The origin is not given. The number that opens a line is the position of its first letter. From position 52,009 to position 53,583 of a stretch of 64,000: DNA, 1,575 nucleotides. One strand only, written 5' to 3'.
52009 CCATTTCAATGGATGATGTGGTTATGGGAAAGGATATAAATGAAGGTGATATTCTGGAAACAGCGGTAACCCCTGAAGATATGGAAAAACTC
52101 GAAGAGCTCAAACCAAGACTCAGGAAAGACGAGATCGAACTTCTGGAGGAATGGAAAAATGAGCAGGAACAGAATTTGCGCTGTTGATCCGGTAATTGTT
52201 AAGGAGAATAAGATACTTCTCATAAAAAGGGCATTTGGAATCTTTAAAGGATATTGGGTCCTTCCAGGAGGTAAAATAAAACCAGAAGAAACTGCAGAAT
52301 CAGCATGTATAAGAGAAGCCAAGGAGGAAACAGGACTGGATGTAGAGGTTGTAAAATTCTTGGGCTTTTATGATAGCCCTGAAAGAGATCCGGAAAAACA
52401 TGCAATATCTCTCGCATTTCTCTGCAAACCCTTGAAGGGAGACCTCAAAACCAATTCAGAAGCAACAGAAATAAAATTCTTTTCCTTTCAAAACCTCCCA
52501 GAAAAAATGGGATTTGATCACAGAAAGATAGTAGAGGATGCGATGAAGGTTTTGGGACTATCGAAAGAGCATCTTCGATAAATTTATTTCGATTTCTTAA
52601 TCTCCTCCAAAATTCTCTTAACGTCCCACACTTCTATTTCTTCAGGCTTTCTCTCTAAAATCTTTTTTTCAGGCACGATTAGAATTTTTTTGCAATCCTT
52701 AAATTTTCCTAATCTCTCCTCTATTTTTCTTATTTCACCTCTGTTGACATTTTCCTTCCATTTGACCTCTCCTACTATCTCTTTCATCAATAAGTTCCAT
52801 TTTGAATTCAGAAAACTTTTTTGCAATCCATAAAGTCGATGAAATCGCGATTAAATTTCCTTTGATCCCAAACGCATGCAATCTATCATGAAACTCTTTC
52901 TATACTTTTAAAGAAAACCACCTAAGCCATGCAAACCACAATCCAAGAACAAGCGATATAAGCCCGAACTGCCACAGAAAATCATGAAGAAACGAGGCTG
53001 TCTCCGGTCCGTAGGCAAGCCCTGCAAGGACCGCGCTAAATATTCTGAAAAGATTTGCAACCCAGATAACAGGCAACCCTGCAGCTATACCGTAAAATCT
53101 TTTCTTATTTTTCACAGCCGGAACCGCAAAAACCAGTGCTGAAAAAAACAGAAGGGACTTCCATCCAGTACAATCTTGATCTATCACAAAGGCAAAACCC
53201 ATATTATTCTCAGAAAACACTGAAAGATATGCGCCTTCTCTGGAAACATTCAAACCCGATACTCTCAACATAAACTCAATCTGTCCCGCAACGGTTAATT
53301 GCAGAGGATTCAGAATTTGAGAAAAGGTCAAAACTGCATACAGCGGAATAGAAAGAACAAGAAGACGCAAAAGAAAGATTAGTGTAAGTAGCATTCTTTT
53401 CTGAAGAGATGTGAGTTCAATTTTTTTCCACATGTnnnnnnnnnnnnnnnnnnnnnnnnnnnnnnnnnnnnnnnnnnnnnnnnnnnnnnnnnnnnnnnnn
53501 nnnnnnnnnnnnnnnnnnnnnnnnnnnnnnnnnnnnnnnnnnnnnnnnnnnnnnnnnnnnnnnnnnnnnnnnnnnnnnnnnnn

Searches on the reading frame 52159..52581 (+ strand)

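Call 11: search_protein_families(library=pfam, proteins=[window:52159-52581:+], max_evalue=0.01)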
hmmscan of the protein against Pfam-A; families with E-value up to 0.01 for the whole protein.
window:52159-52581:+ (140 aa): 3 families
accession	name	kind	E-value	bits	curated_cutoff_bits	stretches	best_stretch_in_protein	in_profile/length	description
PF00293.34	NUDIX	-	3.5e-25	89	21.1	1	12-127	9-133/134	NUDIX domain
PF14815.12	NUDIX_4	-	5.5e-07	29.8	35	1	12-64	4-55/113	NUDIX domain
PF16262.11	DUF4916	-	0.0012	19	27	1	73-128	105-164/170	Domain of unknown function (DUF4916)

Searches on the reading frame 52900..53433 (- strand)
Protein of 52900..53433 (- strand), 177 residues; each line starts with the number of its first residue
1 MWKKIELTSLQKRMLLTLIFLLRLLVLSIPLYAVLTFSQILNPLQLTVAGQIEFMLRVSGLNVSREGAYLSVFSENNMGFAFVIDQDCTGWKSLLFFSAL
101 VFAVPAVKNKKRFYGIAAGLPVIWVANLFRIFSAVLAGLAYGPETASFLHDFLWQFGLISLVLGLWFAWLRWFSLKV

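Call 6: search_protein_families(library=ncbifam, proteins=[window:52900-53433:-], max_evalue=0.01)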
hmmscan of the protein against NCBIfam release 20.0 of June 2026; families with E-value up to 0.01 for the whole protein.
window:52900-53433:- (177 aa): 16 families
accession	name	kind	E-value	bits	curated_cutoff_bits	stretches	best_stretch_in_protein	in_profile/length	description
TIGR04178.1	exo_archaeo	signature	1.3e-16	60.7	23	1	83-172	2-94/97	exosortase/archaeosortase family protein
NF046081.1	exosort_XrtX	exception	2.3e-13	50.4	170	1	34-174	26-163/168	exosortase X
TIGR04144.1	archaeo_VPXXXP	exception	4e-13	49.6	150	1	29-170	14-150/156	archaeosortase B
TIGR04177.1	exosort_XrtH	exception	6.8e-13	48.9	86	1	20-173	3-155/158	exosortase H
TIGR03109.2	exosort_XrtA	exception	4.9e-10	39.3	208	1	10-169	103-257/261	exosortase A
TIGR04125.1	exosort_PGF_TRM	exception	5.7e-10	39.1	75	1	21-134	81-196/271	archaeosortase A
TIGR02602.1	8TM_EpsH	subfamily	1.1e-07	31.6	105.55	1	14-167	85-236/241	exosortase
NF033505.2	paceosortase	exception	8.1e-07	29.3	80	1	22-176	7-151/167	pacearchaeosortase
TIGR04128.1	exoso_Fjoh_1448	exception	9.9e-07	29.1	90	1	39-174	38-173/174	exosortase family protein XrtF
TIGR03110.1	exosort_Gpos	exception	2.1e-06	27.8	102.75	1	19-161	22-167/187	exosortase family protein XrtG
TIGR04293.1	archaeo_artF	exception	7.6e-06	26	150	1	20-164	13-153/166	archaeosortase family protein ArtF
NF046083.1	exosort_XrtY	exception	8.4e-05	22.5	160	1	52-133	57-133/168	exosortase Y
NF012182.0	exosortase_XrtQ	exception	9.5e-05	22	270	1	19-124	109-207/256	exosortase Q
NF033767.0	exosort_XrtS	exception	0.00012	22.1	145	1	92-166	74-145/155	exosortase S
TIGR03762.1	archaeo_artC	exception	0.00045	20.1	100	1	78-155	177-257/274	archaeosortase C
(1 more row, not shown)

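Call 7: search_protein_families(library=pfam, proteins=[window:52900-53433:-], max_evalue=0.01)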
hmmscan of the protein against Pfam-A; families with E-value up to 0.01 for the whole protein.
window:52900-53433:- (177 aa): 1 family
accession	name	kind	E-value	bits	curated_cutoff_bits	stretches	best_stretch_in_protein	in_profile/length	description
PF09721.15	Exosortase_EpsH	-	2.9e-15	56.8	25.7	1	10-170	94-253/254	Transmembrane exosortase (Exosortase_EpsH)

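Call 13: find_homologous_proteins(query=window:52900-53433:-, max_evalue=0.001)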
Query window:52900-53433:- (177 aa): 10 proteins with E <= 0.001 among 2484 candidates.
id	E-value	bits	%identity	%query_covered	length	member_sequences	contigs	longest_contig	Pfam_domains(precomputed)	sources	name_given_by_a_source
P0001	8.0e-108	376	100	100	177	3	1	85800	PF09721.16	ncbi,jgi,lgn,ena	-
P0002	6.9e-40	155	48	84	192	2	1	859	PF09721.16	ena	-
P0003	6.4e-38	148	46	95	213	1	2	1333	PF09721.16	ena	-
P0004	9.8e-38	148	51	94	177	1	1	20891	PF09721.16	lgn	-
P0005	2.5e-37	147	49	87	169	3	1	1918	PF09721.16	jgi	-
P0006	2.5e-37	147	49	87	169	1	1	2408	PF09721.16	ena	-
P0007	9.9e-31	125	41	84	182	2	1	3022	PF09721.16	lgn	-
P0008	7.7e-22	96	35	94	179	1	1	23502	PF09721.16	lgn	-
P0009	3.8e-13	68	33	94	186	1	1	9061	PF09721.16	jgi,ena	-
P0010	7.5e-9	54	28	75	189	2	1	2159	PF09721.16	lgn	-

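Call 21: find_encoding_contigs(protein=P0004, flank=10000, max_places=2)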
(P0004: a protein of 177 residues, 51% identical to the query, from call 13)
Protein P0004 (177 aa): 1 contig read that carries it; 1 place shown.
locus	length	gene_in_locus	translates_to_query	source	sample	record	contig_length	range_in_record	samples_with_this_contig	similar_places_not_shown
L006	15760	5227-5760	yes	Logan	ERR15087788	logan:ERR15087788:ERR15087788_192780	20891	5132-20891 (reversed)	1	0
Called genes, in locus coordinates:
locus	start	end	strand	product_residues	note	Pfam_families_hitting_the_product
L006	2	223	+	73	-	?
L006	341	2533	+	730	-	PF00009:GTP_EFTU, PF22042:EF-G_D2, PF03144:GTP_EFTU_D2, PF14492:EFG_III, PF03764:EFG_IV, PF00679:EFG_C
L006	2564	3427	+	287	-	PF01171:ATP_bind_3, PF01507:PAPS_reduct (weak), PF03054:tRNA_Me_trans (weak), PF06508:QueC (weak)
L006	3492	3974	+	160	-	-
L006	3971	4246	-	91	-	-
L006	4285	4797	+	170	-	PF04312:DUF460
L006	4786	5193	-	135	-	PF00293:NUDIX, PF14815:NUDIX_4 (weak)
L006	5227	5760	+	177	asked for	PF09721:Exosortase_EpsH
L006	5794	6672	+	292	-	-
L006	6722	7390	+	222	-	-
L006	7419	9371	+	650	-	PF01839:FG-GAP (faint), PF13517:FG-GAP_3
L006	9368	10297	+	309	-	PF00890:FAD_binding_2 (faint), PF01266:DAO (faint), PF03486:HI0933_like (faint), PF07992:Pyr_redox_2, PF13738:Pyr_redox_3, PF00070:Pyr_redox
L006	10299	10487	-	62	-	-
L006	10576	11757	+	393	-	PF03215:Rad17, PF00004:AAA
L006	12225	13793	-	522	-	-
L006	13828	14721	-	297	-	PF01040:UbiA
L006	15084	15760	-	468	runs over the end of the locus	PF01139:RtcB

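Call 22: find_encoding_contigs(protein=P0008, flank=10000, max_places=2)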
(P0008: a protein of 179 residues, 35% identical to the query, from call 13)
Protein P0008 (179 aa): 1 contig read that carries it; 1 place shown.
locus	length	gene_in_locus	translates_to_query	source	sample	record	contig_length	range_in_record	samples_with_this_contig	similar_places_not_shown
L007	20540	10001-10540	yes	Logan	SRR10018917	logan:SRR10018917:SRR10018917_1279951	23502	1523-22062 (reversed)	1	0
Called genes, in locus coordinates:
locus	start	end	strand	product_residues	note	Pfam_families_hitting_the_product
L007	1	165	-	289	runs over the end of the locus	PF01656:CbiA, PF10609:ParA, PF00037:Fer4, PF13237:Fer4_10, PF14697:Fer4_21, PF12838:Fer4_7, PF13187:Fer4_9, PF12837:Fer4_6 (weak), +4 more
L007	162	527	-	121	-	PF02579:Nitro_FeMo-Co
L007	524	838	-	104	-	PF02579:Nitro_FeMo-Co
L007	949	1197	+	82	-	PF14470:bPH_3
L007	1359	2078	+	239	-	PF02254:TrkA_N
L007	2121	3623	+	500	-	PF00270:DEAD, PF04851:ResIII, PF18766:SWI2_SNF2 (weak), PF21210:RNA_helicase_helical, PF00271:Helicase_C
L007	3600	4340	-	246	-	PF01048:PNP_UDP_1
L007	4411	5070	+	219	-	PF02732:ERCC4, PF12826:HHH_2, PF14520:HHH_5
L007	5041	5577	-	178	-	PF04240:Caroten_synth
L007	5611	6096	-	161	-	PF01864:CarS-like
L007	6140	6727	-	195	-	-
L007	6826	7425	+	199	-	PF01066:CDP-OH_P_transf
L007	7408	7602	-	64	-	PF09082:DUF1922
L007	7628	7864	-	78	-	-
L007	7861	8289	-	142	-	PF12724:Flavodoxin_5, PF00258:Flavodoxin_1 (weak)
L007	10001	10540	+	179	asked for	PF09721:Exosortase_EpsH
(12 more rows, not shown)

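Call 23: find_encoding_contigs(protein=P0009, flank=10000, max_places=2)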
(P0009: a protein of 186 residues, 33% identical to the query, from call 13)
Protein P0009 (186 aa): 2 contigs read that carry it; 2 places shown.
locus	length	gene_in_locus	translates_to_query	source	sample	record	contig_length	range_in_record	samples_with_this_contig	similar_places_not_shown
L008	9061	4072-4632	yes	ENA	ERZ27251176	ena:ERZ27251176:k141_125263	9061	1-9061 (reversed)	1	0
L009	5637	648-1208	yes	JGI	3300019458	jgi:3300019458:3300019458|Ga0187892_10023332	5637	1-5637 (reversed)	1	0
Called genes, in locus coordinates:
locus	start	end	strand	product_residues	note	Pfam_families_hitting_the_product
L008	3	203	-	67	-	?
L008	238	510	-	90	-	-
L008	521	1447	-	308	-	PF08271:Zn_Ribbon_TF, PF00382:TFIIB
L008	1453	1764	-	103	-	-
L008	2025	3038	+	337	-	PF03706:LPG_synthase_TM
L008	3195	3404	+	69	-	PF00808:CBFD_NFYB_HMF, PF02969:TAF (weak), PF00125:Histone (weak)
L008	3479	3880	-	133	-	PF21485:IF5A-like_N, PF01287:eIF-5a (weak)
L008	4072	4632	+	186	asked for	PF09721:Exosortase_EpsH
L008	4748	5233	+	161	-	-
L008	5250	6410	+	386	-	-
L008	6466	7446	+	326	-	PF01073:3Beta_HSD, PF01370:Epimerase, PF02719:Polysacc_synt_2, PF04321:RmlD_sub_bind, PF05368:NmrA, PF13460:NAD_binding_10, PF16363:GDP_Man_Dehyd, PF07993:NAD_binding_4, +1 more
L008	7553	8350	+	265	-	PF01884:PcrB, PF00478:IMPDH (faint), PF00977:His_biosynth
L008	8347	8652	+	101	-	-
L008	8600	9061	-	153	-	?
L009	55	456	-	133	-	PF21485:IF5A-like_N, PF01287:eIF-5a (weak)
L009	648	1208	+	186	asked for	PF09721:Exosortase_EpsH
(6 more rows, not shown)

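Call 34: find_related_loci(query=A2, collection=genome_contigs, flank=10000)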
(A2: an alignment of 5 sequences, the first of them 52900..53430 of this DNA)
Query A2 (176 aa) in genome_contigs; peptide patterns used: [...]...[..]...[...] (x = any residue, [..] = any of these).
46 stretches matched a pattern; 41 encode a relative of the query (tblastn E <= 1e-3); 41 distinct loci.
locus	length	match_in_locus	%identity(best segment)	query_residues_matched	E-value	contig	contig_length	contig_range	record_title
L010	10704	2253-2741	49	4-171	9e-48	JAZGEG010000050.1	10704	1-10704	MAG: Candidatus Aenigmatarchaeota archaeon isolate SCS4bin.16 SCS4bin.16_50, whole genome shotgun sequence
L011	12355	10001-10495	47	5-171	4e-47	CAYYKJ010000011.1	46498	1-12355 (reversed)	MAG TPA_asm: uncultured archaeon isolate SRP141376_co1_226 genome assembly, contig: NODE_1913_length_46498_cov_14.252051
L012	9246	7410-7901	50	3-171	5e-47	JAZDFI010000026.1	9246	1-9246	MAG: Candidatus Aenigmatarchaeota archaeon isolate MEGAHIT-group-0.199 k141_9124019, whole genome shotgun sequence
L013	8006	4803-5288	50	5-171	3e-46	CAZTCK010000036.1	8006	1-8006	MAG TPA_asm: uncultured archaeon isolate binchicken_co184_69 genome assembly, contig: NODE_18635_length_8006_cov_7.36724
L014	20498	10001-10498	49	5-169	2e-46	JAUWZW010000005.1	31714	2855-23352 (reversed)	MAG: Candidatus Aenigmatarchaeota archaeon isolate CSMAG_2746 CSMAG_2746_k141_828941_length_31714_cov_34.7884, whole gen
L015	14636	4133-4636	48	2-170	2e-45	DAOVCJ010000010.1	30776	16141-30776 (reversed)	MAG TPA_asm: Candidatus Aenigmatarchaeota archaeon isolate CSMAG_1028 CSMAG_1028_k141_3834000_length_30776_cov_13.5490,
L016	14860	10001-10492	49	3-171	1e-45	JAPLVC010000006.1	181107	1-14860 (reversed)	MAG: Candidatus Aenigmatarchaeota archaeon isolate LacPavin_0920_SED3_MAG_50_31 LacPavin_0920_SED3_scaffold_805826, whol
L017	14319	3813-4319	46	3-173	3e-45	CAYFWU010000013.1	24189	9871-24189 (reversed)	MAG TPA_asm: uncultured archaeon isolate ERP108616_co2_128 genome assembly, contig: NODE_2875_length_24189_cov_7.657537,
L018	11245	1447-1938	50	10-175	5e-45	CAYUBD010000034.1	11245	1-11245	MAG TPA_asm: uncultured archaeon isolate binchicken_co34_528 genome assembly, contig: NODE_10059_length_11245_cov_7.5411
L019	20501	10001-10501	47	4-175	1e-44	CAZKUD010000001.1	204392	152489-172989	MAG TPA_asm: uncultured archaeon isolate binchicken_co334_109 genome assembly, contig: NODE_36_length_204392_cov_14.9004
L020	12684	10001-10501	48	3-171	5e-45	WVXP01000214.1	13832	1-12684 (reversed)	MAG: Proteobacteria bacterium isolate CS1-C027 C_merged_R1_(paired)_contig_18401, whole genome shotgun sequence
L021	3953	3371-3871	47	3-171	1e-43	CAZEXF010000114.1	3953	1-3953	MAG TPA_asm: uncultured archaeon isolate SRP214966_co4_448 genome assembly, contig: NODE_38681_length_3953_cov_4.939713,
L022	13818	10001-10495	43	4-171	6e-42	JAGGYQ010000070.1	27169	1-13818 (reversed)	MAG: Candidatus Aenigmatarchaeota archaeon isolate AUK182 PB_MBMC_136_c_000000000022, whole genome shotgun sequence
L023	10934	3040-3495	49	17-170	1e-41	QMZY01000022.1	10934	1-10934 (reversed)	MAG: Candidatus Aenigmatarchaeota archaeon isolate B30_G1 B30_Guay1_scaffold_02314, whole genome shotgun sequence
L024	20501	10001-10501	45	5-176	9e-42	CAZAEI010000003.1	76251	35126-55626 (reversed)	MAG TPA_asm: uncultured archaeon isolate binchicken_co116_293 genome assembly, contig: NODE_209_length_76251_cov_16.5568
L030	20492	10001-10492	48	3-171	4e-39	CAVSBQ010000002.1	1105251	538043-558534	MAG: Candidatus Aenigmarchaeota archaeon isolate MFD04408.bin.2.45 genome assembly, contig: contig_22876, whole genome s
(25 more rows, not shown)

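Call 51: search_protein_families(library=ncbifam, proteins=[L019:7095-7838:-], max_evalue=0.001)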
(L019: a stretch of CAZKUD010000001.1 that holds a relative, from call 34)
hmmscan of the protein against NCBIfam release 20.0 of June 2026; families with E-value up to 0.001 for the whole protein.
L019:7095-7838:- (247 aa): 0 families

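Call 98: search_protein_families(library=pfam, proteins=[L017:3179-3769:-, L012:6745-7377:-, L030:9349-9927:-, L006:5794-6672:+, L006:6722-7390:+, L019:4579-7122:-, L019:10564-11250:+], max_evalue=0.01)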
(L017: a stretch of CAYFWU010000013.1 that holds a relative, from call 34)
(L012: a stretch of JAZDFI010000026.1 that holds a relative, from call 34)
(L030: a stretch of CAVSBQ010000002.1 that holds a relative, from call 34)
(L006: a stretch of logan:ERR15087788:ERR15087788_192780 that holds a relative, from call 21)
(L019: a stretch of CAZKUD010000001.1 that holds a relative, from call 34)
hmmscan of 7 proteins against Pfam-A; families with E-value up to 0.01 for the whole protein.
L017:3179-3769:- (196 aa): 2 families
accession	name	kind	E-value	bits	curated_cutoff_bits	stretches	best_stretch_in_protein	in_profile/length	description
PF01148.25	CTP_transf_1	-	0.001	19.4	24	0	32-171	81-198/264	Cytidylyltransferase family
PF03706.18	LPG_synthase_TM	-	0.0013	18.7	33.4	1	27-121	142-241/302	Lysylphosphatidylglycerol synthase TM region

L012:6745-7377:- (210 aa): 2 families
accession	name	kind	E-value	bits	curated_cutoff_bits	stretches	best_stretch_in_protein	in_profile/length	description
PF12459.13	DltX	-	0.006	16.5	25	0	38-62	9-31/43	D-Ala-teichoic acid biosynthesis protein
PF01901.21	O_anti_polymase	-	0.0091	15.8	24.2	1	28-110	10-89/335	Putative O-antigen polymerase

L030:9349-9927:- (192 aa): 0 families

L006:5794-6672:+ (292 aa): 0 families

L006:6722-7390:+ (222 aa): 0 families

L019:4579-7122:- (847 aa): 1 family
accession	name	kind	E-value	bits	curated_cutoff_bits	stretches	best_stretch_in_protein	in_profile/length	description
PF17957.7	Big_7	-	1.6e-06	29.1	24.1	1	356-420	14-70/70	Bacterial Ig domain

L019:10564-11250:+ (228 aa): 1 family
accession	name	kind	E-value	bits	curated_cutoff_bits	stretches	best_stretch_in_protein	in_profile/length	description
PF23958.1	DUF7287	-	1.6e-07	32.4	27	1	2-57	2-56/157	Family of unknown function (DUF7287)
